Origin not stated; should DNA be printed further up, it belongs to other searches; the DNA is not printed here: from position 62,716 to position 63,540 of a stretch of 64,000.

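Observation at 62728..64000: Integrated element at tRNA-Ser(GGA): RHH protein plus tyrosine integrase, continuing beyond the window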

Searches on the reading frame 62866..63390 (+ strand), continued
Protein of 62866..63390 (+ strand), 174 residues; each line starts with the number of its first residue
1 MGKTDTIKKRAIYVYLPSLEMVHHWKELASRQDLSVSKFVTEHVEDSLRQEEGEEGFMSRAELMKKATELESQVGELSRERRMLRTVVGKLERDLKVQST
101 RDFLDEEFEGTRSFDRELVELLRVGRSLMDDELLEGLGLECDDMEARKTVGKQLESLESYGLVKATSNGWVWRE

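Call 23: find_encoding_contigs(protein=P0001, flank=10000, max_places=10)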
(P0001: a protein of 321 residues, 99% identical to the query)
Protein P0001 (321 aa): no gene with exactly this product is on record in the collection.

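Call 24: list_cluster_members(proteins=[P0001, P0002])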
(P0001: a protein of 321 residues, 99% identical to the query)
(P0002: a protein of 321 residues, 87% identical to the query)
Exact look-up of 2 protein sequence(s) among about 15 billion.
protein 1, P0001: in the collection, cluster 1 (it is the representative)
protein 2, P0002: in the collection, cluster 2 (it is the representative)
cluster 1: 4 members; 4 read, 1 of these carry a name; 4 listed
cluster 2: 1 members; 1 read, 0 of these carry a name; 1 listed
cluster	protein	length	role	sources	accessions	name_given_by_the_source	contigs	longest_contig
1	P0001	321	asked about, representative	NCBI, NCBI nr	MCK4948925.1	MAG: tyrosine-type recombinase/integrase [Thermoplasmata archaeon] | tyrosine-type recombinase/integrase [Thermoplasmata archaeon]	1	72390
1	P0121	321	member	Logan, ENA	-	-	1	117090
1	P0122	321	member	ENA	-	-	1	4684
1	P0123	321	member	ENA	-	-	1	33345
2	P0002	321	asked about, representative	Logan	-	-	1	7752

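Call 25: find_encoding_contigs(protein=P0121, flank=10000, max_places=10)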
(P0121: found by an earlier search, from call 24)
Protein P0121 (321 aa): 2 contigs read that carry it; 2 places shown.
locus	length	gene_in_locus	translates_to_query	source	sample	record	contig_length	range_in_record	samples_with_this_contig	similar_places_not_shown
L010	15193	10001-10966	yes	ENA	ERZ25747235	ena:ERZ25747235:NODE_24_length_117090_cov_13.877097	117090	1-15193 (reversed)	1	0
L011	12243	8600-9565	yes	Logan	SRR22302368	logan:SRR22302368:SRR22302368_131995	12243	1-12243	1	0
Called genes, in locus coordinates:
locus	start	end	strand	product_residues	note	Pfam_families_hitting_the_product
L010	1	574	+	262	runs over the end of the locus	PF13248:Zn_ribbon_3 (faint), PF12773:DZR (weak)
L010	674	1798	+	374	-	PF00091:Tubulin, PF12327:FtsZ_C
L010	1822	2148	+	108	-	PF01900:RNase_P_Rpp14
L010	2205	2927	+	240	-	PF10584:Proteasome_A_N, PF00227:Proteasome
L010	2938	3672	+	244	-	PF01172:SBDS_N, PF09377:SBDS_domain_II, PF20268:SBDS_C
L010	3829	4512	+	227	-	PF22625:ECR1_N_2, PF00575:S1 (faint), PF21266:S1_RRP4 (weak), PF00013:KH_1 (weak), PF15985:KH_6 (weak)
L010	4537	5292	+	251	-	PF01138:RNase_PH, PF03725:RNase_PH_C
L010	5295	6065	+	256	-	PF01138:RNase_PH, PF03725:RNase_PH_C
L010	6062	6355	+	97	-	PF01780:Ribosomal_L37ae, PF08646:Rep_fac-A_C (weak)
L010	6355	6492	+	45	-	PF03604:Zn_ribbon_RPAB4 (weak)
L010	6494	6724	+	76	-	PF09341:Pcc1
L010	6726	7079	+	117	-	PF01920:Prefoldin_2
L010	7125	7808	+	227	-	PF01956:EMC3_TMCO1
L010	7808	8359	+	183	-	PF02224:Cytidylate_kin (faint), PF13189:Cytidylate_kin2, PF13207:AAA_17, PF13238:AAA_18, PF13671:AAA_33 (weak)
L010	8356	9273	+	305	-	PF08068:DKCLD (weak), PF01509:TruB_N, PF16198:TruB_C_2, PF01472:PUA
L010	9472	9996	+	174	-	-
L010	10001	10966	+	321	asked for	PF02899:Phage_int_SAM_1, PF13102:Phage_int_SAM_5 (weak), PF13495:Phage_int_SAM_4, PF00589:Phage_integrase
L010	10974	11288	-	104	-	-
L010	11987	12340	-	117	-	-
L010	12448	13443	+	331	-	-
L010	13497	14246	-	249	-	-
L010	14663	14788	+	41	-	-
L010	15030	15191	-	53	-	?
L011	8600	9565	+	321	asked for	PF02899:Phage_int_SAM_1, PF13102:Phage_int_SAM_5 (weak), PF13495:Phage_int_SAM_4, PF00589:Phage_integrase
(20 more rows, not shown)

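Call 26: find_encoding_contigs(protein=P0002, flank=10000, max_places=10)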
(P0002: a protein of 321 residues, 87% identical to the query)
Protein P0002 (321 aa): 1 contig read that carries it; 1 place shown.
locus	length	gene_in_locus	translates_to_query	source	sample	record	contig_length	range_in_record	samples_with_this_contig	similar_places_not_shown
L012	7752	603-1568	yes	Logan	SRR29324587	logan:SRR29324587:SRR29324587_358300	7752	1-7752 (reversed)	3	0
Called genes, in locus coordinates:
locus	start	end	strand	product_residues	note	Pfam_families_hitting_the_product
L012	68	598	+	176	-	-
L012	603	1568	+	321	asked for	PF02899:Phage_int_SAM_1, PF13102:Phage_int_SAM_5 (weak), PF13495:Phage_int_SAM_4, PF00589:Phage_integrase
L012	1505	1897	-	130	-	-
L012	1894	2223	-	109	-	-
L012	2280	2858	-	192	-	PF00589:Phage_integrase (weak)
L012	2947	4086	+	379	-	-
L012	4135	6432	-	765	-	PF25213:HVO_A0261_N (faint)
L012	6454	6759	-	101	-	-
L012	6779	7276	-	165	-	-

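Call 32: search_protein_families(library=pfam, proteins=[L012:1505-1897:-, L012:2280-2858:-, L012:2938-4086:+, L012:4135-6441:-, L012:6454-6789:-, L012:6779-7285:-, L010:13497-14339:-, L010:12292-13443:+], max_evalue=0.05)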
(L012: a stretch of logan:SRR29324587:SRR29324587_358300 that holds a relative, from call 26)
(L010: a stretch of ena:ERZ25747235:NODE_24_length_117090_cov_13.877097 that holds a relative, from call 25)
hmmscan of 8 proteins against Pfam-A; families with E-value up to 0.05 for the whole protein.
L012:1505-1897:- (130 aa): 0 families

L012:2280-2858:- (192 aa): 2 families
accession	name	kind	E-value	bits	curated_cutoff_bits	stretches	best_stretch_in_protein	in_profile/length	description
PF00589.27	Phage_integrase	-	2.8e-06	27.7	27.1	1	35-157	20-131/172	Phage integrase family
PF13565.12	HTH_32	-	0.019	15.9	33.7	0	3-25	23-45/73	Homeodomain-like domain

L012:2938-4086:+ (382 aa): 2 families
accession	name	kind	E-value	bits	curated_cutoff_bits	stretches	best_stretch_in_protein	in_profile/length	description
PF01978.25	TrmB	-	0.02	15.2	25.6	0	43-81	19-57/68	Sugar-specific transcriptional regulator TrmB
PF14947.12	HTH_45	-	0.021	15.3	25.5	0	37-95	11-67/77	Winged helix-turn-helix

L012:4135-6441:- (768 aa): 6 families
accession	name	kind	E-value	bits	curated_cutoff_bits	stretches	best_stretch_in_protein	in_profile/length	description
PF25213.1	HVO_A0261_N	-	1.9e-06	28.1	35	1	15-69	16-72/86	HVO_A0261 N-terminal domain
PF04880.18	NUDE_C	-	0.0079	17.1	30.9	1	591-667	16-90/177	NUDE protein, C-terminal conserved region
PF14947.12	HTH_45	-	0.01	16.3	25.5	1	42-69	40-67/77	Winged helix-turn-helix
PF12840.13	HTH_20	-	0.018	15.5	27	0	13-52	7-49/51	Helix-turn-helix domain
PF24611.2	Spectrin_Anc-1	-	0.021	15.6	33.2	1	478-531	17-70/115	Nuclear anchorage protein 1, spectrin-like repeat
PF05859.17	Mis12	-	0.036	14.3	25.7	0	575-666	115-200/231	Mis12 protein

L012:6454-6789:- (111 aa): 0 families

L012:6779-7285:- (168 aa): 0 families

L010:13497-14339:- (280 aa): 19 families
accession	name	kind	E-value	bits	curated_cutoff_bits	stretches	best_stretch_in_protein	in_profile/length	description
PF01763.21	Herpes_UL6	-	0.00079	18.5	27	1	96-168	351-423/562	Herpesvirus UL6 like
PF21983.2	NikA-like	-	0.00098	19.7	27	1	59-107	5-51/72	Mobilization protein NikA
PF07989.16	Cnn_1N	-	0.0014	19.2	28.5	1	179-245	5-72/74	Centrosomin N-terminal motif 1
PF10473.14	CENP-F_leu_zip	-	0.0017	18.8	34.5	1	175-263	4-92/140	Leucine-rich repeats of kinetochore protein Cenp-F/LEK1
PF01920.25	Prefoldin_2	-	0.0022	18.4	27.6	0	107-162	44-99/106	Prefoldin subunit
PF14817.11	HAUS5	-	0.0026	17.1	25.6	1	206-268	67-129/643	HAUS augmin-like complex subunit 5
PF25526.1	LIP-1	-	0.0043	16.9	34.1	1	127-225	26-124/250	Liprin-alpha-like coiled coil domain 2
PF13747.11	DUF4164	-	0.0062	17.4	27.2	1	196-263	16-79/89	Domain of unknown function (DUF4164)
PF08614.16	ATG16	-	0.013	16.1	33.7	1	180-267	80-166/200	Autophagy protein 16 (ATG16)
PF04136.21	COG3_N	-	0.014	15.7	27.9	1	181-250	4-73/147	Conserved oligomeric Golgi complex subunit 3, N-terminal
PF25762.1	HAUS1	-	0.016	15.4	40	0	127-188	137-198/236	HAUS augmin-like complex subunit 1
PF13870.11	CCDC113_CCDC96_CC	-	0.018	15.2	31.6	1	123-240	61-176/177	CCDC113/CCDC96, coiled-coil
PF16454.10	PI3K_P85_iSH2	-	0.021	14.8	31.5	1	123-251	8-123/161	Phosphatidylinositol 3-kinase regulatory subunit P85 inter-SH2 domain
PF24922.1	ACBP4_C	-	0.024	15.3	31.2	0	216-238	76-98/105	Acyl-CoA-binding domain-containing protein 4-6, C-terminal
PF07926.17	TPR_MLP1_2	-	0.024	15.1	36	1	171-254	5-88/129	TPR/MLP1/MLP2-like protein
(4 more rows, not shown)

L010:12292-13443:+ (383 aa): 0 families

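Call 33: search_protein_families(library=ncbifam, proteins=[L001:635-1600:+, L012:2280-2858:-, L012:2938-4086:+, L012:4135-6441:-, L012:6779-7285:-, L010:13497-14339:-, L001:106-630:+], max_evalue=0.05)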
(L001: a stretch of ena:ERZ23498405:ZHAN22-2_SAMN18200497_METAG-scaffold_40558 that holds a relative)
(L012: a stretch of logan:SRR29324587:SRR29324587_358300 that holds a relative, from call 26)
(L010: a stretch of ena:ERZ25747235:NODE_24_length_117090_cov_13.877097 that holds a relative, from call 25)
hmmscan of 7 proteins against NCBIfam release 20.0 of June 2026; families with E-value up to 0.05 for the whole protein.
L001:635-1600:+ (321 aa): 12 families
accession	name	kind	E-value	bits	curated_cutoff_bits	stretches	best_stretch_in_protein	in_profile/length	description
NF040815.2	recomb_XerA_Arch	equivalog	1.6e-51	175.4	220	1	20-312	2-263/263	site-specific tyrosine recombinase/integron integrase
TIGR02224.1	recomb_XerC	equivalog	5.2e-40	137.7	335.15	1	26-317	8-291/295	tyrosine recombinase XerC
TIGR02225.1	recomb_XerD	equivalog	8.5e-38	130.3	329.6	1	20-317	2-288/290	site-specific tyrosine recombinase XerD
NF001399.0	PRK00283.1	subfamily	7.2e-34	117.4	279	1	17-315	8-295/300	tyrosine recombinase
NF002331.0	PRK01287.1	subfamily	4.7e-19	68.6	371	1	16-309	28-318/365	site-specific tyrosine recombinase XerC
NF003462.0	PRK05084.1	equivalog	5.3e-19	68.2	267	1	148-309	195-350/360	tyrosine recombinase XerS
TIGR02249.1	integrase_gron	subfamily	4.9e-17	62.3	265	2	18-227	2-195/315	integron integrase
NF007370.0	PRK09870.1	subfamily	1.8e-11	44.1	221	1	144-276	28-152/200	tyrosine-type DNA invertase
NF007371.0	PRK09871.1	subfamily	1.6e-10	40.9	222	1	132-281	6-152/198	tyrosine-type DNA invertase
NF011946.0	PRK15417.1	equivalog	4.3e-06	26.1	435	0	260-303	272-315/337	integron integrase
NF040693.1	recomb_GmtY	equivalog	0.003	16.9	340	0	145-182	215-252/441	gamma-mobile-trio recombinase GmtY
NF002685.0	PRK02436.1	equivalog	0.033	14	178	0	133-187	97-151/245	site-specific tyrosine recombinase XerD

L012:2280-2858:- (192 aa): 5 families
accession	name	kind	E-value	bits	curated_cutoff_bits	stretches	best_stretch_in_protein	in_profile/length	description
NF040815.2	recomb_XerA_Arch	equivalog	3.9e-11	43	220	1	6-158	94-218/263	site-specific tyrosine recombinase/integron integrase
TIGR02224.1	recomb_XerC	equivalog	2.4e-05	23.9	335.15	1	30-153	122-236/295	tyrosine recombinase XerC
NF007371.0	PRK09871.1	subfamily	3.2e-05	23.5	222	1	35-187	24-161/198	tyrosine-type DNA invertase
TIGR02225.1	recomb_XerD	equivalog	4.8e-05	22.8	329.6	1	5-157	100-237/290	site-specific tyrosine recombinase XerD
NF001399.0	PRK00283.1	subfamily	0.00012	21.5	279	1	10-157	115-246/300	tyrosine recombinase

L012:2938-4086:+ (382 aa): 2 families
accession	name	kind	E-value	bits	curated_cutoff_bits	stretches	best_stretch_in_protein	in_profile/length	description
NF038251.1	AdcR_fam_Zn_TF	equivalog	0.0036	17.6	175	1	41-112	44-104/143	zinc-dependent MarR family transcriptional regulator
NF053814.1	teico_TcaR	equivalog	0.011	15.8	170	1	38-111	44-108/151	MarR family transcriptional regulator TcaR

L012:4135-6441:- (768 aa): 4 families
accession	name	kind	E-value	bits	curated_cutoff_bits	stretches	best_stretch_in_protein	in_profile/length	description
TIGR02894.1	DNA_bind_RsfA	subfamily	0.0054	16.9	126.45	0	448-523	64-137/161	RsfA family transcriptional regulator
TIGR04211.1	SH3_and_anchor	equivalog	0.01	15.4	65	0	575-666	66-156/198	TIGR04211 family SH3 domain-containing protein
NF010512.0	PRK13922.12-1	equivalog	0.011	14.9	336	1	589-633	57-101/287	rod shape-determining protein MreC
NF053610.1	Sso10a_fam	subfamily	0.023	14.7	60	0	42-68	38-64/64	Sso10a family chromatin protein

L012:6779-7285:- (168 aa): 0 families

L010:13497-14339:- (280 aa): 12 families
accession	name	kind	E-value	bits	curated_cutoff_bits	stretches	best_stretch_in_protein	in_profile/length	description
TIGR02168.1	SMC_prok_B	equivalog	7.2e-06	24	567.35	1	125-262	302-439/1181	chromosome segregation protein SMC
NF045487.1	ASRP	equivalog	4.4e-05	22.3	300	1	122-258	153-284/593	archaea-specific SMC-related protein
NF002572.0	PRK02224.1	equivalog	5.6e-05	21.6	1087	1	78-254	271-443/888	DNA double-strand break repair ATPase Rad50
TIGR02169.1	SMC_prok_A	equivalog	6.2e-05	20.9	729.4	1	124-241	896-1012/1165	chromosome segregation protein SMC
TIGR04211.1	SH3_and_anchor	equivalog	7.4e-05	22.4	65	2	137-241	64-164/198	TIGR04211 family SH3 domain-containing protein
NF041034.1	Rad50_Sulf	equivalog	0.00086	17.3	1000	1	122-267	556-700/872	DNA double-strand break repair ATPase Rad50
NF041418.1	MbpA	equivalog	0.0014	18.4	90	1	64-103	8-47/93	mobilization protein MbpA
NF041035.1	Rad50_Halo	equivalog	0.002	16.6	1000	1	75-254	268-443/883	DNA double-strand break repair ATPase Rad50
NF033928.1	alph_xenorhab_A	subfamily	0.0043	16.4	125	1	72-217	78-210/339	alpha-xenorhabdolysin family binary toxin subunit A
TIGR04523.1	Mplasa_alph_rch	subfamily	0.01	13.8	270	1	125-240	342-457/745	helix-rich protein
TIGR02338.1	gimC_beta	equivalog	0.02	14.8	73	1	107-162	49-104/110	prefoldin subunit beta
NF041264.1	MobA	equivalog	0.036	14.5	80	0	56-106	2-52/91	plasmid mobilization protein MobA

L001:106-630:+ (174 aa): 2 families
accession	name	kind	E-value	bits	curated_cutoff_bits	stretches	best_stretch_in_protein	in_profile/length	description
NF033516.0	transpos_IS3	equivalog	0.007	15.6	160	1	46-161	53-151/369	IS3 family transposase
TIGR04353.1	PqqD_rel_X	equivalog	0.019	15.9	35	0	116-164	23-74/74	HPr-rel-A system PqqD family peptide chaperone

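Call 42: find_homologous_proteins(query=window:62866-63390:+)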
Query window:62866-63390:+ (174 aa): 221 proteins with E <= 0.001 among 399 candidates; the best 120 are listed.
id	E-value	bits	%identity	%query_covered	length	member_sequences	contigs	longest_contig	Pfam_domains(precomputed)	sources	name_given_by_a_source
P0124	2.0e-102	358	98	100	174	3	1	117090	-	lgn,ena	-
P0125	1.4e-85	303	84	99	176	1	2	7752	-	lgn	-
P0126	1.4e-51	193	55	99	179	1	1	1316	-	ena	-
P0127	3.0e-51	192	55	99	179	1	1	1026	-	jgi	-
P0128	1.9e-49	186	53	99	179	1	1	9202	-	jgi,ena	-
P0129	9.1e-49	184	52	99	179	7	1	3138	-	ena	-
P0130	1.4e-48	183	52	99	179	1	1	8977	-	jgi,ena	-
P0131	1.9e-48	183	54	99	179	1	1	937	-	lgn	-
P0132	2.4e-48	182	53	99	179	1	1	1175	-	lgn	-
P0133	2.5e-48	182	52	99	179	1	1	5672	-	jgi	jgi:hypothetical protein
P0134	2.9e-48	182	52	99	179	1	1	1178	-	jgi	-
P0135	3.4e-48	182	52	99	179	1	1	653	-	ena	-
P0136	3.8e-48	182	52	99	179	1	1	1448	-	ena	-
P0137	3.9e-48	182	53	99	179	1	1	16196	-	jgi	jgi:predicted RNase H-like nuclease (RuvC/YqgF family)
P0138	4.0e-48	182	54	97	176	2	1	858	-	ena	-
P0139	4.2e-48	181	54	99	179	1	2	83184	-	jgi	-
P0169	5.0e-47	178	52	99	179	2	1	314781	-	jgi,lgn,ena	-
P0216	5.1e-45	171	50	99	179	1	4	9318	-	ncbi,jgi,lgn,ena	-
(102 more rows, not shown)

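Call 43: find_encoding_contigs(protein=P0169, flank=10000, max_places=4)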
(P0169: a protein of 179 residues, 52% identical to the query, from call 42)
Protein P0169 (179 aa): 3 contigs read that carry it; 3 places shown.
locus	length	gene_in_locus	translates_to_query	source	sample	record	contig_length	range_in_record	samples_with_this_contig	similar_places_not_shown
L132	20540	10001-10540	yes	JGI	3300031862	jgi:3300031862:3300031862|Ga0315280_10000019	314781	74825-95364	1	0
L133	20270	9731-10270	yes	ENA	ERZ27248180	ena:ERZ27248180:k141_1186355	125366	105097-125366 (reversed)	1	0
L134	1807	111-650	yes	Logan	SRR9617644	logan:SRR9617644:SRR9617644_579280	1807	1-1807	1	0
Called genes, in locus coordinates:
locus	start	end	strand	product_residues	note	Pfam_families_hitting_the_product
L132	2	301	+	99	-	-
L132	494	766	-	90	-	PF14947:HTH_45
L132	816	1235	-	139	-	PF08241:Methyltransf_11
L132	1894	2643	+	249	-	PF03328:HpcH_HpaI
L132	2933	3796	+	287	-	-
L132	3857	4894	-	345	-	PF02615:Ldh_2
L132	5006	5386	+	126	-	PF01042:Ribonuc_L-PSP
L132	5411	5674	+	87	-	-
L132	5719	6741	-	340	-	-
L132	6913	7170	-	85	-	-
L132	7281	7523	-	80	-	PF07927:HicA_toxin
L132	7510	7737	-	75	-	-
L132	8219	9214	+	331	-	PF00586:AIRS, PF02769:AIRS_C (weak)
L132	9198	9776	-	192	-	PF04167:DUF402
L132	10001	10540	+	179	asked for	-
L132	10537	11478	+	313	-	PF02899:Phage_int_SAM_1, PF13102:Phage_int_SAM_5, PF13495:Phage_int_SAM_4, PF00589:Phage_integrase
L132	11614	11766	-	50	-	PF01402:RHH_1 (weak)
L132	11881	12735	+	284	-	-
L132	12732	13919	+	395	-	PF00589:Phage_integrase (weak)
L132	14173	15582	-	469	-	PF00589:Phage_integrase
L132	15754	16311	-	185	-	-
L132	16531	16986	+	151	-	-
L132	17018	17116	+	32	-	-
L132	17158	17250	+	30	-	-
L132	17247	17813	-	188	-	-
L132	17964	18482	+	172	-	-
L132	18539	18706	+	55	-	-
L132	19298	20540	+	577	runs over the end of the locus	-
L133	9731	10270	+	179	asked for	-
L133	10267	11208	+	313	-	PF02899:Phage_int_SAM_1, PF13102:Phage_int_SAM_5, PF13495:Phage_int_SAM_4, PF00589:Phage_integrase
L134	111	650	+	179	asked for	-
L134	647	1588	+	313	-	PF02899:Phage_int_SAM_1, PF13102:Phage_int_SAM_5, PF13495:Phage_int_SAM_4, PF00589:Phage_integrase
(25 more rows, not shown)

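Call 44: find_encoding_contigs(protein=P0139, flank=10000, max_places=4)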
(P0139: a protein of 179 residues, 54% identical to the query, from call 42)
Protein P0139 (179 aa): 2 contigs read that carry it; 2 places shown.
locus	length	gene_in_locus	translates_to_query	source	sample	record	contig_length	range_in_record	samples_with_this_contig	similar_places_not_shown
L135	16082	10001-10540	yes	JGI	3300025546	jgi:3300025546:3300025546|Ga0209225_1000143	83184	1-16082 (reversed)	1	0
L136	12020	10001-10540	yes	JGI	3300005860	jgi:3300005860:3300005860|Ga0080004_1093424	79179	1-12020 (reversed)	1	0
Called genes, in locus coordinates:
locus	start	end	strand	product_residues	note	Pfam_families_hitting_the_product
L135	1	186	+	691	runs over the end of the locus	PF13620:CarboxypepD_reg (faint), PF11974:bMG3 (faint)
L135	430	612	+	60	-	-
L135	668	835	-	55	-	PF03604:Zn_ribbon_RPAB4 (weak)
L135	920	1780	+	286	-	PF25133:TYW2_N_2, PF02005:TRM (weak), PF02475:TRM5-TYW2_MTfase, PF05175:MTS (weak), PF06325:PrmA (weak), PF09445:Methyltransf_15 (weak), PF13847:Methyltransf_31 (weak)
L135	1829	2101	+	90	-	PF03966:Trm112p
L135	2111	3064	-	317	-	PF01408:GFO_IDH_MocA, PF02894:GFO_IDH_MocA_C, PF22725:GFO_IDH_MocA_C3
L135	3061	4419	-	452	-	PF03721:UDPG_MGDP_dh_N, PF00984:UDPG_MGDP_dh (weak), PF03720:UDPG_MGDP_dh_C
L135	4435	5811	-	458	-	PF02878:PGM_PMM_I, PF02879:PGM_PMM_II, PF02880:PGM_PMM_III, PF00408:PGM_PMM_IV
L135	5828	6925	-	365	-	PF00483:NTP_transferase, PF12804:NTP_transf_3, PF25084:LbH_EIF2B, PF25247:LbH_GLGC (weak), PF00132:Hexapep (weak), PF24894:Hexapep_GlmU (weak), PF25087:GMPPB_C, PF00132:Hexapep, +1 more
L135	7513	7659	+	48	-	-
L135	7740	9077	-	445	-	PF03951:Gln-synt_N, PF00120:Gln-synt_C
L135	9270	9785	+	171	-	PF13404:HTH_AsnC-type, PF13412:HTH_24, PF08279:HTH_11 (faint), PF01037:AsnC_trans_reg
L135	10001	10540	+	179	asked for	-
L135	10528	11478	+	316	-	PF02899:Phage_int_SAM_1, PF13102:Phage_int_SAM_5 (weak), PF13495:Phage_int_SAM_4, PF00589:Phage_integrase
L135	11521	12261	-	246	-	-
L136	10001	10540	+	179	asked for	-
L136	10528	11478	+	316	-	PF02899:Phage_int_SAM_1, PF13102:Phage_int_SAM_5 (weak), PF13495:Phage_int_SAM_4, PF00589:Phage_integrase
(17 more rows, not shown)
